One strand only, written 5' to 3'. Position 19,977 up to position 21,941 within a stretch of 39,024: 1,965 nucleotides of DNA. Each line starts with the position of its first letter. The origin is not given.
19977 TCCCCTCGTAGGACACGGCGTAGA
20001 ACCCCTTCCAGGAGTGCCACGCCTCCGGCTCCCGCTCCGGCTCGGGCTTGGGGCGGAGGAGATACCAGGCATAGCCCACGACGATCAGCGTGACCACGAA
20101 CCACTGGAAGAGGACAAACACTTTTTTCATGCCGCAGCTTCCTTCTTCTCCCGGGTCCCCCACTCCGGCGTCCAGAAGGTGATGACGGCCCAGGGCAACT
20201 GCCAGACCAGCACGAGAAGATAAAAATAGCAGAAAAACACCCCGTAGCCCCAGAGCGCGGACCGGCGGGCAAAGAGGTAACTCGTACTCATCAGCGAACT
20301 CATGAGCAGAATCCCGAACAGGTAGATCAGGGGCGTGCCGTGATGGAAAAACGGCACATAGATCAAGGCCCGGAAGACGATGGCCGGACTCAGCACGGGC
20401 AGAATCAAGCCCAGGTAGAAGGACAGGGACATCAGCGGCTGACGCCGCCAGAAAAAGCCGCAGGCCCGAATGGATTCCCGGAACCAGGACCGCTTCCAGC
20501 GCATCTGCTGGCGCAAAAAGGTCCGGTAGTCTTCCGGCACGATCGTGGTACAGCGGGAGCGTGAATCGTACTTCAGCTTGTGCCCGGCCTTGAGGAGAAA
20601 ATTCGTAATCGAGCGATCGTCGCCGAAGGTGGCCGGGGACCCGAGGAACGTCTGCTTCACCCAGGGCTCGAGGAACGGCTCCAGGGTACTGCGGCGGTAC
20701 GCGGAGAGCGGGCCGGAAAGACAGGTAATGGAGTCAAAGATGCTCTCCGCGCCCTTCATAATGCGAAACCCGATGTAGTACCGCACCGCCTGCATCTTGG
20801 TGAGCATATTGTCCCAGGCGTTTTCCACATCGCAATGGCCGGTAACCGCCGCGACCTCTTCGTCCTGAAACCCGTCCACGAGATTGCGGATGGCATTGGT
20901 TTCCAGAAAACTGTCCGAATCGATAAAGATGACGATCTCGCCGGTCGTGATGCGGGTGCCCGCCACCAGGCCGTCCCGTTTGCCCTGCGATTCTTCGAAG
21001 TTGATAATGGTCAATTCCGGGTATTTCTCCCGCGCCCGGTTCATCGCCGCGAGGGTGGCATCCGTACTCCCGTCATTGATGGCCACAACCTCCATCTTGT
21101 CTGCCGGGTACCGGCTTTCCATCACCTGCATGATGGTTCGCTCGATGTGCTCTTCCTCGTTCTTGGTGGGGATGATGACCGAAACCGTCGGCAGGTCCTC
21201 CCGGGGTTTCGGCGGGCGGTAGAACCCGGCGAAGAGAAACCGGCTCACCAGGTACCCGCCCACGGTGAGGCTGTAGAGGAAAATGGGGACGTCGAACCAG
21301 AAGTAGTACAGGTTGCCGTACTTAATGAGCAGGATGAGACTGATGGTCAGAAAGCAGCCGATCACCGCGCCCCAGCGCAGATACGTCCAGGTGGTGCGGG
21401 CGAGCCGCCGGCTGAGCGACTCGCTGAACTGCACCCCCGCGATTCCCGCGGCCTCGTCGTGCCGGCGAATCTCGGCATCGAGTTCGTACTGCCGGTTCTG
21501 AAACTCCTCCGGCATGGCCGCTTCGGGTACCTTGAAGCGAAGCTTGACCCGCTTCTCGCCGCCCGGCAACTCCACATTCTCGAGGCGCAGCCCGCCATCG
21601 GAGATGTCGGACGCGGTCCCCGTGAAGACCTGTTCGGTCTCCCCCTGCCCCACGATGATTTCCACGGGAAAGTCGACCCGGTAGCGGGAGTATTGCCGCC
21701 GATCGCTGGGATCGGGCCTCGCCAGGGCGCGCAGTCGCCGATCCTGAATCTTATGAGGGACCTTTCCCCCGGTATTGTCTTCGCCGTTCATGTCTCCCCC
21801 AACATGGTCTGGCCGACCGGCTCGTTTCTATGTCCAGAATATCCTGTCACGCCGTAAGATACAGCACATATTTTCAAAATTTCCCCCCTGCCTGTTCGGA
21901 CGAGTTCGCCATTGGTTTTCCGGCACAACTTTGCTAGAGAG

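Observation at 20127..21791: HasA/NodC-like processive synthase carrying an N-terminal PilZ domain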

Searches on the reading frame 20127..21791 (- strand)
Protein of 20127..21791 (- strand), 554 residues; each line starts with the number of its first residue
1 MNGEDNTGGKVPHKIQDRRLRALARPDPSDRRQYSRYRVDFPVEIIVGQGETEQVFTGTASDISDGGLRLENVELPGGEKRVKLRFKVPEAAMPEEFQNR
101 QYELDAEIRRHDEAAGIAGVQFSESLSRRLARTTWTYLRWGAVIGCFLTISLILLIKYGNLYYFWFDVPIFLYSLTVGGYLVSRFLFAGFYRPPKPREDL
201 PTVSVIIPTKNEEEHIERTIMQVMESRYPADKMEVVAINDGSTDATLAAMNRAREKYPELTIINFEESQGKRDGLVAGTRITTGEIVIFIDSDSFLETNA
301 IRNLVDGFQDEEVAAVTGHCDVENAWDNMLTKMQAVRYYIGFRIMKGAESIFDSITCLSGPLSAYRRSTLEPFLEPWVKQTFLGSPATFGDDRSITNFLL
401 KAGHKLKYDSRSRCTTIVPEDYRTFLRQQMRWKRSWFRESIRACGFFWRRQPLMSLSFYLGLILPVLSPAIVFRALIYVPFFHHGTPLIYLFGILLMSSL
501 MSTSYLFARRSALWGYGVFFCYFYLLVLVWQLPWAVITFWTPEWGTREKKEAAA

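Call 5: search_protein_families(library=pfam, proteins=[window:20127-21791:-], max_evalue=1)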
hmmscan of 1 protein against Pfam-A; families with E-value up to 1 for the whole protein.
window:20127-21791:- (554 aa): 7 families
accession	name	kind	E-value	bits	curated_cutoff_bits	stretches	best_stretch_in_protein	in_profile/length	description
PF00535.33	Glycos_transf_2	-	2.5e-27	96.3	23.3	1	204-370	1-164/168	Glycosyl transferase family 2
PF13641.12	Glyco_tranf_2_3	-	1e-26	94.8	27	1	201-434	1-229/230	Glycosyltransferase like family 2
PF03142.21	Chitin_synth_2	-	1.8e-20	73.6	27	1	219-541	137-483/527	Chitin synthase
PF07238.19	PilZ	-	2.1e-10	41.3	22.5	1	30-133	1-95/102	PilZ domain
PF13632.12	Glyco_trans_2_3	-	8.2e-10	39.3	27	1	286-534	1-194/198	Glycosyl transferase family group 2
PF13506.12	Glyco_transf_21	-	1.4e-06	28.3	21.7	1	280-434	27-174/174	Glycosyl transferase family 21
PF10111.15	Glyco_tranf_2_2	-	1.9e-05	24.8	27.3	1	204-300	1-98/276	Glycosyltransferase like family 2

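Call 6: search_protein_families(library=ncbifam, proteins=[window:20127-21791:-], max_evalue=0.01)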
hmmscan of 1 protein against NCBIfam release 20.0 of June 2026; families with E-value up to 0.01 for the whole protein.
window:20127-21791:- (554 aa): 25 families
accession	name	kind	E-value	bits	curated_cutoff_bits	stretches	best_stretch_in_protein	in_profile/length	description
TIGR04242.1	nodulat_NodC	equivalog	2.3e-50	171.7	550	1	196-547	43-394/395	chitooligosaccharide synthase NodC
TIGR03937.1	PgaC_IcaA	equivalog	2.2e-39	135.6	422.3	1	194-468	38-302/407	poly-beta-1,6-N-acetyl-D-glucosamine synthase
TIGR03111.1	glyc2_xrt_Gpos1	hypoth_equivalog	2.1e-28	99.3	363.95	1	195-435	43-285/439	TIGR03111 family XrtG-associated glycosyltransferase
TIGR03965.1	mycofact_glyco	equivalog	2.2e-19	69.7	280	1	194-336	67-207/467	mycofactocin biosynthesis glycosyltransferase MftF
NF047588.1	GlcsyltransPgfSStrep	equivalog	1.1e-14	54.4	500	1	203-321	3-122/308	glycosyltransferase PgfS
NF041875.1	EPS_EpsD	equivalog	2.1e-14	53.7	370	1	203-322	1-118/325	exopolysaccharide biosynthesis glycosyltransferase EpsD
TIGR04283.1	glyco_like_mftF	equivalog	5.5e-13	49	182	1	203-337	1-128/221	TIGR04283 family arsenosugar biosynthesis glycosyltransferase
TIGR03030.1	CelA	equivalog_domain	7.6e-13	47.4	699.1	1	194-256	124-187/714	UDP-forming cellulose synthase catalytic subunit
NF010496.0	PRK13915.1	equivalog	1.1e-12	47.7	262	1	202-316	32-151/307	glucosyl-3-phosphoglycerate synthase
NF007482.0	PRK10073.1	equivalog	9.9e-12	44.5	423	1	200-315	5-117/334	glycosyltransferase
NF007986.1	PRK10714.1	equivalog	3.2e-10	39.5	529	1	199-384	4-183/316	undecaprenyl-phosphate 4-deoxy-4-formamido-L-arabinose transferase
NF041394.1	GtaseAglG_Halo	equivalog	6.2e-10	38.8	440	1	203-321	3-120/304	glucosyl-dolichyl phosphate glucuronosyltransferase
NF041865.1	EpsU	equivalog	3.3e-09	36.2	700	1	175-337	12-175/394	exopolysaccharide biosynthesis GT2 family glycosyltransferase EpsU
TIGR03469.1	HpnB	hypoth_equivalog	4.9e-09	35.7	379.25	1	197-316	40-168/386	hopene-associated glycosyltransferase HpnB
NF047683.1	TeichurnBiosyTuaG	equivalog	8.7e-09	35.4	400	1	201-314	6-117/252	teichuronic acid biosynthesis protein TuaG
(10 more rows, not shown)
